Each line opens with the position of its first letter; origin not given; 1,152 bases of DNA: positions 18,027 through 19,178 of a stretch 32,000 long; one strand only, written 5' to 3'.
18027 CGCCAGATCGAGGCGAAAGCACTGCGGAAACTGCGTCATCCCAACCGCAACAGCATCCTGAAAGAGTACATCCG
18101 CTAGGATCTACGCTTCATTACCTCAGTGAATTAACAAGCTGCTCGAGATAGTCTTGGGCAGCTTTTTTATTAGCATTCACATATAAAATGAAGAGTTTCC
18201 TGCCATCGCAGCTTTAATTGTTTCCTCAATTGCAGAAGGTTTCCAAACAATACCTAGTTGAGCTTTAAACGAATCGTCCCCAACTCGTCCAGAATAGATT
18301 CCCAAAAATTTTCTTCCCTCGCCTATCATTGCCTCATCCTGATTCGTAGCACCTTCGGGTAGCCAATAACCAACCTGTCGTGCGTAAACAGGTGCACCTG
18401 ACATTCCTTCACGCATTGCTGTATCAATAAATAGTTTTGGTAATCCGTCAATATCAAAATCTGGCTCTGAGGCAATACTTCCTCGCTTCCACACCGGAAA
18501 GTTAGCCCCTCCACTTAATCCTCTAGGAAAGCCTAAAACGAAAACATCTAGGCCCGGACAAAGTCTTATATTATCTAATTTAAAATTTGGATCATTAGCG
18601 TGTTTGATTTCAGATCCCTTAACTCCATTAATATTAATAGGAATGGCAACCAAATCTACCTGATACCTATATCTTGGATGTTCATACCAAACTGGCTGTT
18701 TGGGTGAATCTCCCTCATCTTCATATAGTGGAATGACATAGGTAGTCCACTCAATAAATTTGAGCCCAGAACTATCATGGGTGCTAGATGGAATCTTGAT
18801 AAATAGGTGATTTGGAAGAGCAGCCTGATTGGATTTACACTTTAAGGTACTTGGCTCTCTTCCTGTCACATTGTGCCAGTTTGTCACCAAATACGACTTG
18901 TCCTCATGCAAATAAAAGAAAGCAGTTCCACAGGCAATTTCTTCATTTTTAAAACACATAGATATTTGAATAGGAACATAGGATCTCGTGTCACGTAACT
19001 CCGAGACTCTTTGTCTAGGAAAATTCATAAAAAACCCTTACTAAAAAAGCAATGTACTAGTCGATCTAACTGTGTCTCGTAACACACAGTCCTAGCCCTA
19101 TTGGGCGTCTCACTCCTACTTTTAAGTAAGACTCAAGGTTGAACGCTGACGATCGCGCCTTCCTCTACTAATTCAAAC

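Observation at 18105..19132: Compositionally foreign 1-kb island carrying a lone cytoplasmic trypsin-fold serine protease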

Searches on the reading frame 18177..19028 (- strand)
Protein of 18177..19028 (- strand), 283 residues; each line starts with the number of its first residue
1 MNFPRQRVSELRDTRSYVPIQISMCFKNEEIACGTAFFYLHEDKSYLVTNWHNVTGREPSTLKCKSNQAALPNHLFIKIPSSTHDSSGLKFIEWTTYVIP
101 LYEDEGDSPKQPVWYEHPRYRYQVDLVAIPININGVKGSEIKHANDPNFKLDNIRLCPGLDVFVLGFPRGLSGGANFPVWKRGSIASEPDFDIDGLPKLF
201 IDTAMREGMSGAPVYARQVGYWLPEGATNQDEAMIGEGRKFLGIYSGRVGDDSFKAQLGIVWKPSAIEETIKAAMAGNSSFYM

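Call 5: search_protein_families(library=pfam, proteins=[window:18177-19028:-], max_evalue=1)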
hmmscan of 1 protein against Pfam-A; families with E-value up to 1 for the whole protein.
window:18177-19028:- (283 aa): 1 family
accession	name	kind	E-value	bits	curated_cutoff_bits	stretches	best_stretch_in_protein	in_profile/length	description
PF13365.12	Trypsin_2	-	4.3e-05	24.7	27.6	1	34-217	1-137/144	Trypsin-like peptidase domain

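Call 6: search_protein_families(library=padloc, proteins=[window:18177-19028:-], max_evalue=1)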
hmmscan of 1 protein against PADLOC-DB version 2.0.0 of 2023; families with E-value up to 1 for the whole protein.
window:18177-19028:- (283 aa): 3 families
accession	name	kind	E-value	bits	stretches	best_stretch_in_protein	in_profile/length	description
PDLC05022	PDC-S45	-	6.7e-19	65.9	2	155-246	147-235/293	-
PDLC02959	RT-Protease_XI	-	0.0005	17.1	1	21-216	344-477/510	single gene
PDLC03855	LmuA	-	0.041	11.2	0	161-217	102-159/425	-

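Call 7: search_protein_families(library=ncbifam, proteins=[window:18177-19028:-], max_evalue=1)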
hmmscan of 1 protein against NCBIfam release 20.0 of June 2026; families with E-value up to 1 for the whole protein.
window:18177-19028:- (283 aa): 0 families

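Call 8: search_protein_families(library=phrogs, proteins=[window:18177-19028:-], max_evalue=1)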
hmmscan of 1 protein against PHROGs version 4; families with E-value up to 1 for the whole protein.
window:18177-19028:- (283 aa): 2 families
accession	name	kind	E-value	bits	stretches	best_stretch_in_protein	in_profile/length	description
phrog_7688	-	unknown function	7e-38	131.3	1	20-248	12-229/288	-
phrog_33020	-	unknown function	0.33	12.4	1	36-74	35-73/102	-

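Call 9: find_homologous_proteins(query=window:18177-19028:-)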
Query window:18177-19028:- (283 aa): 1042 proteins with E <= 0.001 among 1534 candidates; the best 120 are listed.
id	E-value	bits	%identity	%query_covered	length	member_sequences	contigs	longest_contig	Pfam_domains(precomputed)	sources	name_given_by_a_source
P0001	4.1e-179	612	100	92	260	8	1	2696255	-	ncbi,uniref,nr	ncbi:serine protease [Synechococcus elongatus]|uniref:serine protease n=1 Tax=Synechococcus elongatu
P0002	4.7e-139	481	72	100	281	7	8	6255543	PF13365.13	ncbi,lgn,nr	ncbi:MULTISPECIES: trypsin-like peptidase domain-containing protein [Leptolyngbya]|nr:trypsin-like p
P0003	2.9e-132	458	70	99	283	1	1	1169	PF13365.13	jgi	-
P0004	2.2e-130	452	69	100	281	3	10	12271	-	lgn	-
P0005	1.8e-127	443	68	98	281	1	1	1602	PF13365.13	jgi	jgi:Trypsin-like peptidase domain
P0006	8.9e-124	431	70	95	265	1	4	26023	PF13365.13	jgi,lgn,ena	-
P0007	4.1e-118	412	64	100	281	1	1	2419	PF13365.13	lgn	-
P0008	3.1e-110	386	61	97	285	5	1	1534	PF13365.13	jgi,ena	-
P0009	6.4e-110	385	60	99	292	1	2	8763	PF13365.13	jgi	jgi:hypothetical protein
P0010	1.4e-109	384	59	100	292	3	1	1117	-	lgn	-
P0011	7.8e-109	381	60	99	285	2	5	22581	PF13365.13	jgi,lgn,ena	jgi:hypothetical protein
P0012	9.0e-107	375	62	91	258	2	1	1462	PF13365.13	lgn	-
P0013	2.0e-104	367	59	100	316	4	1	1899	PF13365.13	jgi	jgi:Trypsin-like peptidase domain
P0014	3.0e-103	363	60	92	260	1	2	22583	PF13365.13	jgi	jgi:Trypsin-like peptidase domain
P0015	6.9e-102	359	53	97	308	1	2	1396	-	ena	-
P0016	4.5e-101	356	58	98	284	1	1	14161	PF13365.13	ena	-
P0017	9.1e-100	352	55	98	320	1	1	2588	PF13365.13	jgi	jgi:hypothetical protein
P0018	7.8e-99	349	58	98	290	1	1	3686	PF13365.13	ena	-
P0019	1.1e-98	348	59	98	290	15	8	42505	PF13365.13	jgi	jgi:hypothetical protein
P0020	3.0e-98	347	51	99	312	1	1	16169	PF13365.13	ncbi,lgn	-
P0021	7.7e-98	345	53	97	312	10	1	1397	PF13365.13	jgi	-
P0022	2.1e-97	344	56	98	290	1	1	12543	PF13365.13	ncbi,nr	ncbi:MAG: trypsin-like peptidase domain-containing protein [Leptolyngbyaceae cyanobacterium SM1_3_5]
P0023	5.5e-96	339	55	98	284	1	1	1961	PF13365.13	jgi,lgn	jgi:Trypsin-like peptidase domain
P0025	2.4e-94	334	56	97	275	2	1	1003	PF13365.13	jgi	jgi:Trypsin-like peptidase domain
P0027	2.8e-94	334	56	91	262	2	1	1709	PF13365.13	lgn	-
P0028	1.4e-92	328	51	97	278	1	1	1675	PF13365.13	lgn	-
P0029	2.5e-92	327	54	98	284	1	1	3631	PF13365.13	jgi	jgi:Trypsin-like peptidase domain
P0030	3.8e-92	327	54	98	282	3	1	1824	PF13365.13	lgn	-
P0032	1.9e-91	324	53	96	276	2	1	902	PF13365.13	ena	-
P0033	7.6e-91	322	53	97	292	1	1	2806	PF13365.13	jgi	jgi:hypothetical protein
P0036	5.1e-90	320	54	98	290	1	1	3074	PF13365.13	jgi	jgi:hypothetical protein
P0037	1.8e-89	318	51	97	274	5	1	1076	PF13365.13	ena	-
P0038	1.9e-89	318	52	94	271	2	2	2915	PF13365.13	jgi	jgi:hypothetical protein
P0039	4.1e-89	317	51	98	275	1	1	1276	PF13365.13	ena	-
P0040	4.8e-89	317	50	97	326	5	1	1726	PF13365.13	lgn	-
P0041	5.3e-89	316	53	96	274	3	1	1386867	PF13365.13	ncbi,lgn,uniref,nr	ncbi:trypsin-like peptidase domain-containing protein [Natronospirillum operosum]|uniref:trypsin-lik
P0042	6.4e-89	316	54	98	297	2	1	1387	PF13365.13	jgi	jgi:hypothetical protein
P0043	6.6e-89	316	50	97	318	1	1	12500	PF13365.13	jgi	jgi:hypothetical protein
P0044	1.3e-88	315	51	98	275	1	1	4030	PF13365.13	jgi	jgi:hypothetical protein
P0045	1.4e-88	315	51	98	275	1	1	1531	PF13365.13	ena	-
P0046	1.4e-88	315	52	98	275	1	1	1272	PF13365.13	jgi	jgi:hypothetical protein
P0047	1.4e-88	315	51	98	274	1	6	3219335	PF13365.13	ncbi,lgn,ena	-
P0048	2.1e-88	314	50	97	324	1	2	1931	PF13365.13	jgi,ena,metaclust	metaclust:\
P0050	4.4e-88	313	54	95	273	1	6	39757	PF13365.13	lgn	-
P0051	4.4e-88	313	51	98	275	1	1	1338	PF13365.13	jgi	-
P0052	9.3e-88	312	51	98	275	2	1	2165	PF13365.13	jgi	-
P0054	1.3e-87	312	50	97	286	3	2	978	PF13365.13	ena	-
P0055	2.0e-87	311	50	98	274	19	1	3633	PF13365.13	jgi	-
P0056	5.0e-87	310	49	97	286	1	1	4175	PF13365.13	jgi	jgi:hypothetical protein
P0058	1.0e-86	309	52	96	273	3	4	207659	PF13365.13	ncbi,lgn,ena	-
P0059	1.8e-86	308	51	93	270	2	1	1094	PF13365.13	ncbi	-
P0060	4.6e-86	307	53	94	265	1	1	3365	PF13365.13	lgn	-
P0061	7.4e-86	306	50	97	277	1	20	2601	PF13365.13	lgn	-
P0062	2.2e-85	304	49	94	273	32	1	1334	PF13365.13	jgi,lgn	jgi:hypothetical protein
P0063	2.5e-85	304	51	98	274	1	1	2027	PF13365.13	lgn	-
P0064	3.3e-85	304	49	94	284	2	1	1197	PF13365.13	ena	-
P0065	4.8e-85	303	51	98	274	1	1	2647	PF13365.13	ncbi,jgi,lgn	jgi:hypothetical protein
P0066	5.8e-85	303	51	97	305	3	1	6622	PF13365.13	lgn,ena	-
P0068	6.6e-85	303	48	97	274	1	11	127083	PF13365.13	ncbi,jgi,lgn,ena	jgi:hypothetical protein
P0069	9.7e-85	302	51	98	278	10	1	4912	PF13365.13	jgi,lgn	jgi:hypothetical protein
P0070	1.3e-84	302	53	93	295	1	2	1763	PF13365.13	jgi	jgi:hypothetical protein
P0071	1.5e-84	302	50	98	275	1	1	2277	PF13365.13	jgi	jgi:hypothetical protein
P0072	1.6e-84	302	48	97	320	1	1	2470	PF13365.13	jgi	jgi:hypothetical protein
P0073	1.7e-84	302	51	94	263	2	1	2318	PF13365.13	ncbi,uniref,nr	ncbi:hypothetical protein C9I88_20315 [Photobacterium iliopiscarium]|uniref:Serine protease n=2 Tax=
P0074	2.0e-84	301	50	98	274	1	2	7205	PF13365.13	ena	-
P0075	2.3e-84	301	52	96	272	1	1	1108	PF13365.13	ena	-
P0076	2.6e-84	301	49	98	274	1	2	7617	PF13365.13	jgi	jgi:hypothetical protein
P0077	3.1e-84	301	51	96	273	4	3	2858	PF13365.13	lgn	-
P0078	3.1e-84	301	50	98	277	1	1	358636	PF13365.13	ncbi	-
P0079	3.9e-84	300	50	94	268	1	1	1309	PF13365.13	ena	-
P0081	6.3e-84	300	53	96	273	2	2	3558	PF13365.13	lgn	-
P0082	7.4e-84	300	51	98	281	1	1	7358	PF13365.13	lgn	-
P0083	8.1e-84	299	51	97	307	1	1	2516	PF13365.13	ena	-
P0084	1.1e-83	299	51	96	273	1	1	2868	PF13365.13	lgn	-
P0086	1.2e-83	299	50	97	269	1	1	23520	PF13365.13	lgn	-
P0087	2.3e-83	298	49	94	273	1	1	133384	PF13365.13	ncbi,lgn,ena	-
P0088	2.9e-83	298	52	96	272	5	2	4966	PF13365.13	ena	-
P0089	8.2e-83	296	53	89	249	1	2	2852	PF13365.13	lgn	-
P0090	8.4e-83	296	50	97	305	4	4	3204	PF13365.13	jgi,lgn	-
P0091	1.1e-82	296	48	97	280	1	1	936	PF13365.13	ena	-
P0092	1.4e-82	295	48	97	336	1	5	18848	PF13365.13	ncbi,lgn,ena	-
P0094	2.2e-82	295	51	95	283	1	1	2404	PF13365.13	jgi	jgi:hypothetical protein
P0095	2.3e-82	295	51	96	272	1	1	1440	PF13365.13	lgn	-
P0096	2.5e-82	295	48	97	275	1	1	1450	PF13365.13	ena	-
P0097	2.7e-82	294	50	96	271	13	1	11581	PF13365.13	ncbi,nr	ncbi:trypsin-like peptidase domain-containing protein [Vibrio vulnificus]|nr:trypsin-like peptidase 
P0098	1.7e-81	292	48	92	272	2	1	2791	PF13365.13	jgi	jgi:hypothetical protein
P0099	2.4e-81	291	52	92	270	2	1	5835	PF13365.13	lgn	-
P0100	2.9e-81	291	48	99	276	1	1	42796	PF13365.13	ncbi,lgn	-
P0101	3.4e-81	291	47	96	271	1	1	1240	PF13365.13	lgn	-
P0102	3.8e-81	291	46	100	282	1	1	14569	PF13365.13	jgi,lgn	jgi:hypothetical protein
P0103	4.9e-81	290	48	97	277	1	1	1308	PF13365.13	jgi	-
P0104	5.3e-81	290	54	89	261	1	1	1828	PF13365.13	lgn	-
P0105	5.6e-81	290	45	97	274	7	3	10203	PF13365.13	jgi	jgi:hypothetical protein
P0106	6.0e-81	290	48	97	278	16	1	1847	PF13365.13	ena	-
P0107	6.7e-81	290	47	92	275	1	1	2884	PF13365.13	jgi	jgi:hypothetical protein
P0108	7.0e-81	290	46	94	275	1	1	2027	PF13365.13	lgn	-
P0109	8.7e-81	289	47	92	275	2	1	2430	PF13365.13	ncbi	-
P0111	1.4e-80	289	49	96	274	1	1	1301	PF13365.13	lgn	-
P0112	1.6e-80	289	46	98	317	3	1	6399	PF13365.13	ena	-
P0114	2.1e-80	288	48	97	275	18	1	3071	PF13365.13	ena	-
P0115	2.3e-80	288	48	95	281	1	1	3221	PF13365.13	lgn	-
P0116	2.5e-80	288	49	97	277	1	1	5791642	PF13365.13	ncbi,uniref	ncbi:trypsin-like peptidase domain-containing protein [Altericista sp. CCNU0014]|uniref:trypsin-like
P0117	4.6e-80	287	49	98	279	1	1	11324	PF13365.13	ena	-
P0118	1.0e-79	286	46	96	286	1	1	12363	PF13365.13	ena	-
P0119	1.0e-79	286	50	94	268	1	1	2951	PF13365.13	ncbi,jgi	jgi:hypothetical protein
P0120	1.2e-79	286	49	95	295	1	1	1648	PF13365.13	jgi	jgi:Trypsin-like peptidase domain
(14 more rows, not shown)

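Call 11: find_related_loci(query=window:18177-19028:-, collection=genome_contigs, flank=8000)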
Query window:18177-19028:- (283 aa) in genome_contigs; peptide patterns used: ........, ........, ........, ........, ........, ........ (x = any residue, [..] = any of these).
73 stretches matched a pattern; 15 encode a relative of the query (tblastn E <= 1e-3); 15 distinct loci.
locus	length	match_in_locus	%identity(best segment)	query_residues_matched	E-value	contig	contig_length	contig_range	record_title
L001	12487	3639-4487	56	7-283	1e-102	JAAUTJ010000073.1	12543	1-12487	MAG: Leptolyngbyaceae cyanobacterium SM1_3_5 NODE_2086_length_12543_cov_4.453286, whole genome shotgun sequence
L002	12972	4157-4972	42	15-283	9e-61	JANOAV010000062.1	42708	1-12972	MAG: Verrucomicrobiales bacterium isolate VAR_18_metabat_271 VAR_18_k141_3134898, whole genome shotgun sequence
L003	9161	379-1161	41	13-281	2e-60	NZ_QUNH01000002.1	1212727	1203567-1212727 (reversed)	Winogradskyella sediminis strain DSM 28134 Ga0196850_102, whole genome shotgun sequence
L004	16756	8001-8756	40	16-277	2e-52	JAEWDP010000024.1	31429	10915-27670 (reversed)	MAG: Proteobacteria bacterium isolate OH_PBlB_104 k127_269200, whole genome shotgun sequence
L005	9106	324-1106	37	13-280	5e-52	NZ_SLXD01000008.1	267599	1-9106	Rubrivivax gelatinosus strain DSM 1709 Ga0310528_108, whole genome shotgun sequence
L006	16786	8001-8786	38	13-274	7e-51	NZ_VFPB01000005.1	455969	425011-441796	Pseudoxanthomonas sp. 3HH-4 Ga0310715_105, whole genome shotgun sequence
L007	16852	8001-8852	37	11-272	2e-49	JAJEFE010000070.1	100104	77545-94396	MAG: Gammaproteobacteria bacterium isolate p16x34bins.72 k141_234398, whole genome shotgun sequence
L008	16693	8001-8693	38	32-273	9e-47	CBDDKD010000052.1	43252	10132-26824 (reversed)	MAG: Hyphococcus sp. isolate 55fc2c90-895e-4972-86ba-f4a7335516ea genome assembly, contig: contig_52, whole genome shotg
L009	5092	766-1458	40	34-277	2e-46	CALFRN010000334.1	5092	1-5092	MAG TPA_asm: uncultured Reyranella sp. isolate ERR2206758_bin.151_CONCOCT_v1.1_MAG genome assembly, contig: ERZ887845.83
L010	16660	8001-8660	39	46-277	2e-45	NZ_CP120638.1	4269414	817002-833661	Rhizobium sp. 32-5/1 chromosome, complete genome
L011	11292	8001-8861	36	11-277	6e-43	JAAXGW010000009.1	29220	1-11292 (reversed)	MAG: OMG group bacterium isolate Plut_88873 unfiltered_Plut_88873_genomic_contig_726773, whole genome shotgun sequence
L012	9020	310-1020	37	22-277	5e-43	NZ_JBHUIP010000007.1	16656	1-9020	Lacibacterium aquatile strain KCTC 32017 platanus_K_21_77_7, whole genome shotgun sequence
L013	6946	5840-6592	36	4-271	4e-41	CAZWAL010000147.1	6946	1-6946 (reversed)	MAG TPA_asm: uncultured Stakelama sp. isolate SRP287051_co1_152 genome assembly, contig: NODE_13297_length_6946_cov_11.7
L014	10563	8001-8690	35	30-275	4e-37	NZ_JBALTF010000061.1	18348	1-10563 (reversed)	MAG: Parasphingorhabdus sp. isolate 1NakV-03 NODE_61_length_18348_cov_11.887034, whole genome shotgun sequence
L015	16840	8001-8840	31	11-278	3e-37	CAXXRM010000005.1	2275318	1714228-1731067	MAG: Dehalococcoidia bacterium isolate 5e124f62-d7b0-4653-a383-4a8a36dfad8c genome assembly, contig: contig_5, whole gen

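Call 12: search_dna_similar(query=window:18177-19028:-, collection=phages, mode=protein, max_rows=30)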
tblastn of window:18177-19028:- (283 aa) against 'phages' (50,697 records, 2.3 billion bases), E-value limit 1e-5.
Records with a match: 2; places in all: 2; records where one place covers at least 80% of the query: 0.
Best place of each record, by identity: <60% 2.
By first word of the organism name: Shigella 2.
By host as written in the record: - 2.
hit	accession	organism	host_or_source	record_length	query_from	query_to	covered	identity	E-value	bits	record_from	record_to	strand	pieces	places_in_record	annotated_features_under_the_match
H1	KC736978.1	Shigella phage SfII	Shigella flexneri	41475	62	269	73%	28.7%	2e-16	85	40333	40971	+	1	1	hypothetical protein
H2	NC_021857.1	Shigella phage SfII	Shigella flexneri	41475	62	269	73%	28.7%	2e-16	85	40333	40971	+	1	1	hypothetical protein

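Call 13: get_annotated_region(hit=H1, flank=6000)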
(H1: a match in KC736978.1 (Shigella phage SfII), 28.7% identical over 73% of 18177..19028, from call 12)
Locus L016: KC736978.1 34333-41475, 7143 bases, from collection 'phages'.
description: Shigella phage SfII, complete genome.
organism: Shigella phage SfII (NCBI taxid 66284)
taxonomy: Viruses; Duplodnaviria; Heunggongvirae; Uroviricota; Caudoviricetes
host: -; source: Shigella flexneri; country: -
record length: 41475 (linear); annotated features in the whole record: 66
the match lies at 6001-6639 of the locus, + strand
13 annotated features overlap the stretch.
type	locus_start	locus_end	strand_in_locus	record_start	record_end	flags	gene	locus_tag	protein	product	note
CDS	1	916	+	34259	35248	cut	-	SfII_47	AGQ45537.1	hypothetical protein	-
CDS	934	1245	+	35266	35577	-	Q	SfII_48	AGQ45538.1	antiterminator protein Q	-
CDS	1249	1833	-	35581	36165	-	-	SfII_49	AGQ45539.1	hypothetical protein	-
CDS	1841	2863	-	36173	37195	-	-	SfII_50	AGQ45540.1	hypothetical protein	-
CDS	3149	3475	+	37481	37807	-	S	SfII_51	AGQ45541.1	class I holin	-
CDS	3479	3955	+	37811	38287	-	R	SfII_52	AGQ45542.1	lysin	-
CDS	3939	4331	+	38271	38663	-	RZ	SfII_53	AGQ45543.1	i-spanin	RZ protein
CDS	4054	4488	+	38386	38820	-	RZ1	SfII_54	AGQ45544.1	o-spanin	RZ1 protein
regulatory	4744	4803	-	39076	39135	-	-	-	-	terminator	putative rho-independent terminator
CDS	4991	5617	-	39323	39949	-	-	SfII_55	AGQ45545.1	hypothetical protein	IS911 ORF B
CDS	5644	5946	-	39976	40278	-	-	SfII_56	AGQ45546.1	hypothetical protein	IS911 ORF A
CDS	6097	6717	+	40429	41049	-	-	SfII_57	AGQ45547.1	hypothetical protein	-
CDS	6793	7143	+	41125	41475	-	-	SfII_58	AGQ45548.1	HNH endonuclease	-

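Call 14: find_encoding_contigs(protein=P0002, flank=8000, max_places=4)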
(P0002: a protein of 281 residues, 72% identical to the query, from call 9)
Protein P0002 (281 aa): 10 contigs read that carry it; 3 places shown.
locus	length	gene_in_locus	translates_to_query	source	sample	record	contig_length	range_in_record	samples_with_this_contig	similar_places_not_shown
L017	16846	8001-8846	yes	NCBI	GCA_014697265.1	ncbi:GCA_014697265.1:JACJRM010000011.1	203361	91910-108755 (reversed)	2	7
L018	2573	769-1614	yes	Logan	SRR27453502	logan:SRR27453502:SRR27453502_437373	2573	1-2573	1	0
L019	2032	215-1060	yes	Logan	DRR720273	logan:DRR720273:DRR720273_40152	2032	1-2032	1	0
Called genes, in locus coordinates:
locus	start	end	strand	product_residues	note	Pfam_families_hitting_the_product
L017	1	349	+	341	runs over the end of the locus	PF04087:DUF389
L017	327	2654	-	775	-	PF01315:Ald_Xan_dh_C, PF02738:MoCoBD_1, PF20256:MoCoBD_2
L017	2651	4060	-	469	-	PF00111:Fer2 (weak), PF01799:Fer2_2, PF00941:FAD_binding_5, PF03450:CO_deh_flav_C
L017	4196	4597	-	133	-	PF06094:GGACT, PF21986:AH_C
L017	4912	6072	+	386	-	PF00890:FAD_binding_2 (weak), PF01266:DAO (weak), PF01494:FAD_binding_3, PF07992:Pyr_redox_2 (faint), PF13450:NAD_binding_8 (weak)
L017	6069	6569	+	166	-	PF09349:OHCU_decarbox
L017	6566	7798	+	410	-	PF04389:Peptidase_M28, PF01546:Peptidase_M20, PF07687:M20_dimer (faint)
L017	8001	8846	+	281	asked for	PF13365:Trypsin_2 (weak)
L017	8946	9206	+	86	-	-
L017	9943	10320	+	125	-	PF14534:DUF4440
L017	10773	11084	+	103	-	-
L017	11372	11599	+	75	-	-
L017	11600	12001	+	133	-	PF01850:PIN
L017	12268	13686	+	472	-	PF02696:SelO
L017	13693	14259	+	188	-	PF13302:Acetyltransf_3, PF13420:Acetyltransf_4, PF00583:Acetyltransf_1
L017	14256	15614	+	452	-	PF10396:TrmE_N, PF12631:MnmE_helical, PF00071:Ras (weak), PF01926:MMR_HSR1, PF02421:FeoB_N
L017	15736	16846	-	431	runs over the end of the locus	PF03952:Enolase_N, PF00113:Enolase_C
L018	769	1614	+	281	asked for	PF13365:Trypsin_2 (weak)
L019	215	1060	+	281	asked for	PF13365:Trypsin_2 (weak)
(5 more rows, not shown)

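Call 15: find_encoding_contigs(protein=P0001, flank=6000, max_places=6)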
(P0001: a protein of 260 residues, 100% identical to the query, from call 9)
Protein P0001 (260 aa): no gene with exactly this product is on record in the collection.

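Call 17: find_encoding_contigs(protein=P0041, flank=8000, max_places=2)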
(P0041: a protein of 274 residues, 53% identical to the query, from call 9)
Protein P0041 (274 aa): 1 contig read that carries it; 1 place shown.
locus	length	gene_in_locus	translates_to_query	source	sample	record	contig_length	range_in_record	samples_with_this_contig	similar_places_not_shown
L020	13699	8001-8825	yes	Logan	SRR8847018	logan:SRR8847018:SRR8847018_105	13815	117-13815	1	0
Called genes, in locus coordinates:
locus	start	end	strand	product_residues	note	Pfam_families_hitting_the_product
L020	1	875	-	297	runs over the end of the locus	PF00005:ABC_tran, PF13304:AAA_21 (faint)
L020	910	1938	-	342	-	PF00528:BPD_transp_1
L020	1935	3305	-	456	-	PF13379:NMT1_2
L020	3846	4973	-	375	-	PF13379:NMT1_2, PF09084:NMT1 (faint)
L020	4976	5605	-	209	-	PF00072:Response_reg, PF03861:ANTAR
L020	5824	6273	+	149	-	PF05099:TerB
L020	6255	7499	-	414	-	PF07690:MFS_1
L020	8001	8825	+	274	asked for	PF13365:Trypsin_2 (weak)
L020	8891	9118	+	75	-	PF01527:HTH_Tnp_1, PF13542:HTH_Tnp_ISL3 (weak), PF13384:HTH_23 (faint)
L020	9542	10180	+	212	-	-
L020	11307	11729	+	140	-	-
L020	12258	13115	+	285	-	-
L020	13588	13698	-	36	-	?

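Call 18: find_encoding_contigs(protein=P0116, flank=8000, max_places=2)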
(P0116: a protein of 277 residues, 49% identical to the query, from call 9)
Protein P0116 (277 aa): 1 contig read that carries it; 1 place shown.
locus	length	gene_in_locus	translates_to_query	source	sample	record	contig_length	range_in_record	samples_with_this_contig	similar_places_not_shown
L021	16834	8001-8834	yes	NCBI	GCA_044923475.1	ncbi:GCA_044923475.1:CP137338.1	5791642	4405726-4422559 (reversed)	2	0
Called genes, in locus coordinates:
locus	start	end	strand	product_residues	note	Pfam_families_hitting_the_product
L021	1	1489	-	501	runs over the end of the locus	PF00009:GTP_EFTU (weak), PF00350:Dynamin_N (weak), PF01926:MMR_HSR1, PF02421:FeoB_N (faint), PF04548:AIG1 (faint), PF00350:Dynamin_N (weak), PF05128:DUF697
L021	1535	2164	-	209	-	PF04079:SMC_ScpB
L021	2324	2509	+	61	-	-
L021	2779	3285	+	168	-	-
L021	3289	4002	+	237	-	-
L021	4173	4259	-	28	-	PF14384:BrnA_antitoxin (weak)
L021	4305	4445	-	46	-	-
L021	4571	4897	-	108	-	PF21716:dnstrm_HI1420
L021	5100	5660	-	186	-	PF13470:PIN_3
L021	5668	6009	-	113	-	-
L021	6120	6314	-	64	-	-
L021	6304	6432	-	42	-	-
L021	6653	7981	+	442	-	PF03447:NAD_binding_3, PF00742:Homoserine_dh, PF01842:ACT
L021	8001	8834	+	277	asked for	PF13365:Trypsin_2 (weak)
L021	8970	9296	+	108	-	PF14076:DUF4258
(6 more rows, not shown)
